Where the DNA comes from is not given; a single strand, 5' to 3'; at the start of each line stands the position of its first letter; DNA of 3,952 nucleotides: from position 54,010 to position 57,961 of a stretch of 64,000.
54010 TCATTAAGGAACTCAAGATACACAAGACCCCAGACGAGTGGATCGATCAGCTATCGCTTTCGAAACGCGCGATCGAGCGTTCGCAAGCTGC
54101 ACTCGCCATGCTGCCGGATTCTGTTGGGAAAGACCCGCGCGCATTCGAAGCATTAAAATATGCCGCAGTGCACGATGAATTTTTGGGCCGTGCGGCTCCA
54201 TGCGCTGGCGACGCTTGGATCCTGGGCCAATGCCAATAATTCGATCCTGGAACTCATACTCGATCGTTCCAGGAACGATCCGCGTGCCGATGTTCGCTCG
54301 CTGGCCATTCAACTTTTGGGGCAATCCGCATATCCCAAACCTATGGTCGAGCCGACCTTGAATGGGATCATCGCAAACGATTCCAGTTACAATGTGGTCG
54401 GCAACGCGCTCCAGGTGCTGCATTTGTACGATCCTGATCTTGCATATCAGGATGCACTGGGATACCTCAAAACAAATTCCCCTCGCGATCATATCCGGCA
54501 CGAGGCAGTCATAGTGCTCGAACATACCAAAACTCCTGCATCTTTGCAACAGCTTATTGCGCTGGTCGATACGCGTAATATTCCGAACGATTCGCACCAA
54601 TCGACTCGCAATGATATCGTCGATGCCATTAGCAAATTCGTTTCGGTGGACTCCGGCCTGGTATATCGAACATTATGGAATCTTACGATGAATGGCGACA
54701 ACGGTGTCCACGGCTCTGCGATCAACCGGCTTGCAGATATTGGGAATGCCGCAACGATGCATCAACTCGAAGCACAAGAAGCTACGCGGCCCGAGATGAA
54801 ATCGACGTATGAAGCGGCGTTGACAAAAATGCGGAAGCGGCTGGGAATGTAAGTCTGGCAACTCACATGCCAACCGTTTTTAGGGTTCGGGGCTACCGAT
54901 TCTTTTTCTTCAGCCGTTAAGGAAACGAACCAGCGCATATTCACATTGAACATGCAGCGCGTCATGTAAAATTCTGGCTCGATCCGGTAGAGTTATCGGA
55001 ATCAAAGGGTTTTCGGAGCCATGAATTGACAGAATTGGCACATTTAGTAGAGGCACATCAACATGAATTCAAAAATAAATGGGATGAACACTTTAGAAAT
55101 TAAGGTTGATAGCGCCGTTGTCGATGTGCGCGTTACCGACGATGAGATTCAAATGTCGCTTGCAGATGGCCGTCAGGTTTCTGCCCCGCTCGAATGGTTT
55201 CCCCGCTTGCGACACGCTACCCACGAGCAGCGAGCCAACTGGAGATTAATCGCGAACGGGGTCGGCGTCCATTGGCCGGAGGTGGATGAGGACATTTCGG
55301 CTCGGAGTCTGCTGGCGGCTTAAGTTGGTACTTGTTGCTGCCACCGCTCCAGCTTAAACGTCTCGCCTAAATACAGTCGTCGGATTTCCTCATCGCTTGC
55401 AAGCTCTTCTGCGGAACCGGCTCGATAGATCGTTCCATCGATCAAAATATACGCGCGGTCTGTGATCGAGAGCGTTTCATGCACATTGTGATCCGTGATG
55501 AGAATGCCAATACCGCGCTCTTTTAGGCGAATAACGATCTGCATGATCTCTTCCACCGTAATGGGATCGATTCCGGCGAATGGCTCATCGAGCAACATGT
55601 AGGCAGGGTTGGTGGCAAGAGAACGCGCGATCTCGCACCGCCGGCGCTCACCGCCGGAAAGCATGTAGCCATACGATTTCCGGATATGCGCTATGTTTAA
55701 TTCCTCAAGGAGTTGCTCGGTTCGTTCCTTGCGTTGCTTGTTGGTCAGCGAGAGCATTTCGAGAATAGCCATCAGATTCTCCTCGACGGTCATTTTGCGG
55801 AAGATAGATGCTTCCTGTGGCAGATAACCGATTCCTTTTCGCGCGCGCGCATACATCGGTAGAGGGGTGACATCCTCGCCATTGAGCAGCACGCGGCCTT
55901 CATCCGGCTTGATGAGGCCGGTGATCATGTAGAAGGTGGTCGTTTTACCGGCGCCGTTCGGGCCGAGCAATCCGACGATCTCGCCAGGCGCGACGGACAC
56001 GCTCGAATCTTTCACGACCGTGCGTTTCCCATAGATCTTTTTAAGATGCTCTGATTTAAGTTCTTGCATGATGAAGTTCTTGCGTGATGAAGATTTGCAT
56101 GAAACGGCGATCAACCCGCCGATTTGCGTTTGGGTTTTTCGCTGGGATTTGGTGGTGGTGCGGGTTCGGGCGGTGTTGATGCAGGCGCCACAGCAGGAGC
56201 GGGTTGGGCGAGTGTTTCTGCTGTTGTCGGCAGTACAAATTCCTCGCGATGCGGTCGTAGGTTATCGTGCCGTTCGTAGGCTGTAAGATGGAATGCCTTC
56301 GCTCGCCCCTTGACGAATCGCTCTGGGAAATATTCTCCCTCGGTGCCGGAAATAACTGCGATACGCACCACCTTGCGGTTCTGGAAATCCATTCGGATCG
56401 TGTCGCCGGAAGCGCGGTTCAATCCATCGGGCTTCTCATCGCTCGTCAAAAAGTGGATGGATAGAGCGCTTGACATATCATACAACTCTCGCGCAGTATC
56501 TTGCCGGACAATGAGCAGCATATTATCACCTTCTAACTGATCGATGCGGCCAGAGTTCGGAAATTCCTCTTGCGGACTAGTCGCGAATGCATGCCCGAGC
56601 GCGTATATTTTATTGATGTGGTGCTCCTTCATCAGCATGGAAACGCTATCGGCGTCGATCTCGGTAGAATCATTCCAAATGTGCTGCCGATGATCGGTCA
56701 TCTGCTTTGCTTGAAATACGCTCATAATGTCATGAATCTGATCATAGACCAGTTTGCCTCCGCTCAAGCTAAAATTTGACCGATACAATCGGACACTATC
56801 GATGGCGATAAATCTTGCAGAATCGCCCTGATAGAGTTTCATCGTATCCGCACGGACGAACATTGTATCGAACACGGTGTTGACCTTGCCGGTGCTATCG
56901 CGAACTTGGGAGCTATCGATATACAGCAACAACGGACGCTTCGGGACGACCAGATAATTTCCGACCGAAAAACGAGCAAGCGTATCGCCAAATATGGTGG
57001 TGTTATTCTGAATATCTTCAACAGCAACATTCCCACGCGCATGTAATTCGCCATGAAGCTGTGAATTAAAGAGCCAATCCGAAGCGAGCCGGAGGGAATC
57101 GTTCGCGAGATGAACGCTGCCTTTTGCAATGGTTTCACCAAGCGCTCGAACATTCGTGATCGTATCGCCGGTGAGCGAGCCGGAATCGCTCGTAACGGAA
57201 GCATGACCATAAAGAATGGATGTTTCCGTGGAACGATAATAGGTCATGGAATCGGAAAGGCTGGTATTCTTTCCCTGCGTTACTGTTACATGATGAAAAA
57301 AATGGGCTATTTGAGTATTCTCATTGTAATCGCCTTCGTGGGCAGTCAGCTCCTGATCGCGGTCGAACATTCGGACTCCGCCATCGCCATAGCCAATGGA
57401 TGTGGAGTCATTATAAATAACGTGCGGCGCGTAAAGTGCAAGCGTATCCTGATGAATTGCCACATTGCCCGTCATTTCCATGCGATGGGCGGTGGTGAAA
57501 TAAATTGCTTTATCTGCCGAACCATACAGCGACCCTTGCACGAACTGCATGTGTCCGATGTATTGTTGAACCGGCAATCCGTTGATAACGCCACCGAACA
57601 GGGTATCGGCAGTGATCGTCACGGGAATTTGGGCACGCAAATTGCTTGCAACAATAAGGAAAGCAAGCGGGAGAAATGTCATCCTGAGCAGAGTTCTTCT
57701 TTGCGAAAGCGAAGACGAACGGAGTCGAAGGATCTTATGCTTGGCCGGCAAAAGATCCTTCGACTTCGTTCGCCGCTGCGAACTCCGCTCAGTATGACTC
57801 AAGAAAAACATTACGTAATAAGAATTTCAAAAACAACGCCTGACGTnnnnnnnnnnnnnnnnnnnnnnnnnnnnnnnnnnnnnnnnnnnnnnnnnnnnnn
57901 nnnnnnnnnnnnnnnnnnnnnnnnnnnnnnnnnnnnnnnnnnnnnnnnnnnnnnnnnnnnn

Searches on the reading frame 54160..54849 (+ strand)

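Call 79: search_protein_families(library=pfam, proteins=[window:54160-54849:+], max_evalue=0.01)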
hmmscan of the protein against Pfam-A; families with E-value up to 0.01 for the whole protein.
window:54160-54849:+ (230 aa): 3 families
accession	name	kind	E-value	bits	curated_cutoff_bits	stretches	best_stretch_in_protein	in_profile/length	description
PF13646.12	HEAT_2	-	1.6e-12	47.9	27.7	3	31-102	2-70/88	HEAT repeats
PF13513.12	HEAT_EZ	-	0.0011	19.9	27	0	9-55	1-54/55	HEAT-like repeat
PF02985.28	HEAT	-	0.0012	19.3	23.5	0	29-55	1-26/31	HEAT repeat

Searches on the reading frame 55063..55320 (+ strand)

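Call 9: search_protein_families(library=pfam, proteins=[window:55063-55320:+], max_evalue=0.01)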
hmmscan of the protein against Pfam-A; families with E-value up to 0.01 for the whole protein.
window:55063-55320:+ (86 aa): 1 family
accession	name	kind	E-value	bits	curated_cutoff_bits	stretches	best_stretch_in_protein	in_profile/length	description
PF10387.14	DUF2442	-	1.4e-19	70.5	23.9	1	19-85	1-68/72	Protein of unknown function (DUF2442)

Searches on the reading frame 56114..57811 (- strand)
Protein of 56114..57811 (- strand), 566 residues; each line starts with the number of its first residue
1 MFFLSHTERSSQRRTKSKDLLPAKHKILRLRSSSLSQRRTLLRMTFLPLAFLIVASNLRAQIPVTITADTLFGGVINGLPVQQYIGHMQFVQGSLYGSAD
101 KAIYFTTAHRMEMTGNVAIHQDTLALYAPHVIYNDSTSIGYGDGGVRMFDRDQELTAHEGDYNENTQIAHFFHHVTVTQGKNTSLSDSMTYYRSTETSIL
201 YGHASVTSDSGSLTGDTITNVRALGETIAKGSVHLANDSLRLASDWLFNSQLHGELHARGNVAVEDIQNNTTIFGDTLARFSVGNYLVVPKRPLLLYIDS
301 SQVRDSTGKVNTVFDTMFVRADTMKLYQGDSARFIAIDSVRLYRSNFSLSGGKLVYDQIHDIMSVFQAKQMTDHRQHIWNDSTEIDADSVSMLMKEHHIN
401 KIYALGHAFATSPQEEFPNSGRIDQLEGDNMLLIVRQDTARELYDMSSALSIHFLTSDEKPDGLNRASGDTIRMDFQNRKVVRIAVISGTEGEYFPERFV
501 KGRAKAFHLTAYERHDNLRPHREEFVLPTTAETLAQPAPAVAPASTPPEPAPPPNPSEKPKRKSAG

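Call 9: search_protein_families(library=pfam, proteins=[window:56114-57811:-], max_evalue=0.01)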
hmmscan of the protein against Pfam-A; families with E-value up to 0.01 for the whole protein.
window:56114-57811:- (566 aa): 3 families
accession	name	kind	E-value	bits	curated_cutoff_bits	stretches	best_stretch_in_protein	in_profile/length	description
PF03968.19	LptD_N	-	2.7e-15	57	20.4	1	84-137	58-111/113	LptA/(LptD N-terminal domain) LPS transport protein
PF13100.11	OstA_2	-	1.9e-13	50.8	21.2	1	81-214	22-156/158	OstA-like protein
PF06835.18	LptC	-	0.00015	21.9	21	1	98-177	88-172/175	Lipopolysaccharide-assembly, LptC-related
